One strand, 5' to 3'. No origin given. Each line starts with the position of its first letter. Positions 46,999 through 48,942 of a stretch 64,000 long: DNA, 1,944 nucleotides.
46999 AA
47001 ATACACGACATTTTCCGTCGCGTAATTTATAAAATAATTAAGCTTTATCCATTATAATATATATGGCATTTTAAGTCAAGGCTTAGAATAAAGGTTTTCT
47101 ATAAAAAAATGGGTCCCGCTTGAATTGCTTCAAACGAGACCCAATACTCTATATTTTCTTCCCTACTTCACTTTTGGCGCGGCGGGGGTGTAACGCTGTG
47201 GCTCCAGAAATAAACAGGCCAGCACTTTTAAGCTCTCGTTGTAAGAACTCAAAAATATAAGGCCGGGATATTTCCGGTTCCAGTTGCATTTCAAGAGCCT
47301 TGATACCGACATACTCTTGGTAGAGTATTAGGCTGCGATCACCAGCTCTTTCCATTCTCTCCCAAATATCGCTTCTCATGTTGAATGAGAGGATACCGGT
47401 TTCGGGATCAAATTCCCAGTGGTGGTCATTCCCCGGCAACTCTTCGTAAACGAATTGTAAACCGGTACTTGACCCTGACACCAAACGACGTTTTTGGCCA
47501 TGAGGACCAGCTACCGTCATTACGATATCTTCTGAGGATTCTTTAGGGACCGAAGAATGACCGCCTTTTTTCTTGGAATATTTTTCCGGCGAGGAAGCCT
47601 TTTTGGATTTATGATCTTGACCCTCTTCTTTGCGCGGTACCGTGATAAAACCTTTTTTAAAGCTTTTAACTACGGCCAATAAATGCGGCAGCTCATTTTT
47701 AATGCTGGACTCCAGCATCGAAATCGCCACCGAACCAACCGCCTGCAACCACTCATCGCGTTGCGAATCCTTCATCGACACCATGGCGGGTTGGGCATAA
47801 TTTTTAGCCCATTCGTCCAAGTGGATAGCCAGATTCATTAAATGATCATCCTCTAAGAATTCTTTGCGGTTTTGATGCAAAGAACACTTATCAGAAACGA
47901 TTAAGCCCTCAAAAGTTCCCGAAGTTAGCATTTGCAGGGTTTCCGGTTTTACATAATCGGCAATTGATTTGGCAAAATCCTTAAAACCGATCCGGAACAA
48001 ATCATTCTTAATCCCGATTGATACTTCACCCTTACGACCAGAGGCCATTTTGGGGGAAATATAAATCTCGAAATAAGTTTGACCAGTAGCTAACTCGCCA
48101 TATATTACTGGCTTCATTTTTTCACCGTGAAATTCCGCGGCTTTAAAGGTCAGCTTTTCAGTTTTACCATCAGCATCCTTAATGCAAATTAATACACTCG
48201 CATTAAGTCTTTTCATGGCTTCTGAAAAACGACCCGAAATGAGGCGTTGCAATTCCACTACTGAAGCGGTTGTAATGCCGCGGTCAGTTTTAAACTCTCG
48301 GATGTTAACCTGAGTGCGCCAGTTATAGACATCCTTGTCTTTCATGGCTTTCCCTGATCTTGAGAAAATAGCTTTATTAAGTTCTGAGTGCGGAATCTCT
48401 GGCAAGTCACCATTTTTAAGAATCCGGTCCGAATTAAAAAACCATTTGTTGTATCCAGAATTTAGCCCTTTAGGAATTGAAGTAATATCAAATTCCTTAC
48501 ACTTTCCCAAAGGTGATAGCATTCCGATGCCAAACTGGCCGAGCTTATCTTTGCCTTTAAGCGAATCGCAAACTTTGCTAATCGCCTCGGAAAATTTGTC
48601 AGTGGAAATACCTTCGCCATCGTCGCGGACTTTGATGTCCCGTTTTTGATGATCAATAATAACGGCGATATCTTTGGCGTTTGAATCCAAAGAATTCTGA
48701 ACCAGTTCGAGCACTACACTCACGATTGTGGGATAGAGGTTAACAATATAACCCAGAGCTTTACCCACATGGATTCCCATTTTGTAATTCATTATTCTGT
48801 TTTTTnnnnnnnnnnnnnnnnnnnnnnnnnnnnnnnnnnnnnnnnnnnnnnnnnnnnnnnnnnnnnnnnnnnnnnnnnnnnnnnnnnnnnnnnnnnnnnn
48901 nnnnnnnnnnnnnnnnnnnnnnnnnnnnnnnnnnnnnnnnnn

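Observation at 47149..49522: Two-gene operon: MORC/paraMORC-type GHKL ATPase plus unknown partner - candidate defense or DNA-processing module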

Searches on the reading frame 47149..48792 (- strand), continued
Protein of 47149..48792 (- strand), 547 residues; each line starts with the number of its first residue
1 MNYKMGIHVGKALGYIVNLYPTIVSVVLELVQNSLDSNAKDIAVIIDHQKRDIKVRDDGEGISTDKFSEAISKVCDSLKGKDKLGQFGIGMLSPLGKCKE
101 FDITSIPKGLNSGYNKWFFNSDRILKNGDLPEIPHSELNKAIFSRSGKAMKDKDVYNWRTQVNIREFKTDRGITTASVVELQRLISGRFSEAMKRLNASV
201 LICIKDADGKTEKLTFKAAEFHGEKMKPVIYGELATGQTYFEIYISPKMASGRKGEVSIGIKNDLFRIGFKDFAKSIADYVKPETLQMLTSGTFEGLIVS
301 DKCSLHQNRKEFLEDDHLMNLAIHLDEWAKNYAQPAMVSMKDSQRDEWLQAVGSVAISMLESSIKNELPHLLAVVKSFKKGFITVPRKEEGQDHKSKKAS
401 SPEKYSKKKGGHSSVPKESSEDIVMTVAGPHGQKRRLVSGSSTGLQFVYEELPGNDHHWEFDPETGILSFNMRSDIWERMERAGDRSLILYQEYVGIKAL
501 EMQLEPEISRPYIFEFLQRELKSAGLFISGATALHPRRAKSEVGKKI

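Call 101: search_protein_families(library=pfam, alignment_id=A9, max_evalue=0.00001)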
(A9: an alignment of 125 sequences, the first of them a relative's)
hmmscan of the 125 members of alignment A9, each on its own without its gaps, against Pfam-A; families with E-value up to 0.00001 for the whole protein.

A. member 1, L001:2662-4410:- (582 aa): 3 families
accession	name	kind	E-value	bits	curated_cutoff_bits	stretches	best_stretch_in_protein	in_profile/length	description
PF13437.12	HlyD_3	-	4.8e-15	56.6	22.2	1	404-506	2-106/106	HlyD family secretion protein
PF16576.10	HlyD_D23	-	2.2e-13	50.4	30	1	352-481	51-187/214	Barrel-sandwich domain of CusB or HlyD membrane-fusion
PF13533.13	Biotin_lipoyl_2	-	5.5e-08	32.9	29.8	1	64-93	2-31/32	Biotin-lipoyl like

B. families by the number of members that match (of 125 scanned): 125 families (the first 25 are shown)
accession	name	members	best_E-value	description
PF00702.32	Hydrolase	5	1e-32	haloacid dehalogenase-like hydrolase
PF00122.25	E1-E2_ATPase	3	1.4e-61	E1-E2 ATPase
PF00403.32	HMA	3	8e-15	Heavy-metal-associated domain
PF08282.18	Hydrolase_3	3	1.1e-07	haloacid dehalogenase-like hydrolase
PF01411.24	tRNA-synt_2c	2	2.4e-123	tRNA synthetases class II (A)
PF05649.18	Peptidase_M13_N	2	3.5e-119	Peptidase family M13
PF02897.21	Peptidase_S9_N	2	1.1e-98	Prolyl oligopeptidase, N-terminal beta-propeller domain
PF00248.27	Aldo_ket_red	2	1.3e-67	Aldo/keto reductase family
PF13614.12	AAA_31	2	2.9e-65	AAA domain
PF01431.27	Peptidase_M13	2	2e-63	Peptidase family M13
PF00009.33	GTP_EFTU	2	1e-54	Elongation factor Tu GTP binding domain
PF00326.27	Peptidase_S9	2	1.4e-54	Prolyl oligopeptidase family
PF21018.2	BipA_C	2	1.8e-40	TypA/BipA C-terminal domain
PF17762.8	HTH_ParB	2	2.3e-36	ParB HTH domain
PF01656.29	CbiA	2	1.5e-31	CobQ/CobB/MinD/ParA nucleotide binding domain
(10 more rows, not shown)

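Call 107: list_cluster_members(proteins=[window:47149-48792:-, window:48806-49486:-, window:45166-46953:-])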
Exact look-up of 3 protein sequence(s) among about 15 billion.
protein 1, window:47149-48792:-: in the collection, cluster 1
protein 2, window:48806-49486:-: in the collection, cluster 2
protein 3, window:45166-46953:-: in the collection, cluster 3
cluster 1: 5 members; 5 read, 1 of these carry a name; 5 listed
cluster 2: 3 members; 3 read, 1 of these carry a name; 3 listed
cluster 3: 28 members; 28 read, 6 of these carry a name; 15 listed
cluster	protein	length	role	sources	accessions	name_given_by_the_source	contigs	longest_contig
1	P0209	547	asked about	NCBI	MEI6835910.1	MAG: ATP-binding protein [Candidatus Falkowbacteria bacterium]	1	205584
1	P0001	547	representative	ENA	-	-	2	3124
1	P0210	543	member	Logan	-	-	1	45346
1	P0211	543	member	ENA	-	-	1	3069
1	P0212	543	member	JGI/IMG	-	-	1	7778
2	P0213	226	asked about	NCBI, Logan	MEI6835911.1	MAG: hypothetical protein WCK59_03685 [Candidatus Falkowbacteria bacterium]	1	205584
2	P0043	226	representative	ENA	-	-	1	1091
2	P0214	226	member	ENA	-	-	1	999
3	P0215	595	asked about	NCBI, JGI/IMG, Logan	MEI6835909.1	MAG: translational GTPase TypA [Candidatus Falkowbacteria bacterium]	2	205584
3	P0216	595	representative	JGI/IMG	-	GTP-binding protein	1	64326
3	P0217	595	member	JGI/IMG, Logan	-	GTP-binding protein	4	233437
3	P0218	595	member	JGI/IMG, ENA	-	GTP-binding protein TypA/BipA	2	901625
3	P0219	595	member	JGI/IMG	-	GTP-binding protein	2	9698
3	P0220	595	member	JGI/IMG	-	GTP-binding protein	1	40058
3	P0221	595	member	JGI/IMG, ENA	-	-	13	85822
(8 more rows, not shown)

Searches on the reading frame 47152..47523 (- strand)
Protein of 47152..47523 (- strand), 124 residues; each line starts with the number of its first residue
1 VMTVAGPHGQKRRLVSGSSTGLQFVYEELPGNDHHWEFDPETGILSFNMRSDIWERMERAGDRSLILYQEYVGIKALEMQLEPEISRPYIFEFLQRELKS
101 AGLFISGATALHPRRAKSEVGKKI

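Call 69: search_protein_families(library=pfam, proteins=[window:47152-47523:-], max_evalue=10)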
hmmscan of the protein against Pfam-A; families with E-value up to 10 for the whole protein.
seq(124 aa): 0 families

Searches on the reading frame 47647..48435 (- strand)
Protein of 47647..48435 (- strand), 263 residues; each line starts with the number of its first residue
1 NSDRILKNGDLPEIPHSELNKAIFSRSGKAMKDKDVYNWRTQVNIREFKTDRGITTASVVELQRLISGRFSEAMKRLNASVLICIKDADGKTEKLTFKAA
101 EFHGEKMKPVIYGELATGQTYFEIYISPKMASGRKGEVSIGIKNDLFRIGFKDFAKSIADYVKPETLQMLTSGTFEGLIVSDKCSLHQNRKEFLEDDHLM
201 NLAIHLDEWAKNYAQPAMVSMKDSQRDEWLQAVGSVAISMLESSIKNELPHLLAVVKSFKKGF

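Call 69: search_protein_families(library=pfam, proteins=[window:47647-48435:-], max_evalue=10)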
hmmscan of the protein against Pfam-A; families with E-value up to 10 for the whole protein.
seq(263 aa): 1 family
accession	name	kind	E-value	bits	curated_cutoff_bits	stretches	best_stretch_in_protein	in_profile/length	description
PF22181.1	TarS_linker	-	0.06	14.2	27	1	211-254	39-82/100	Glycosyl transferase TarS linker domain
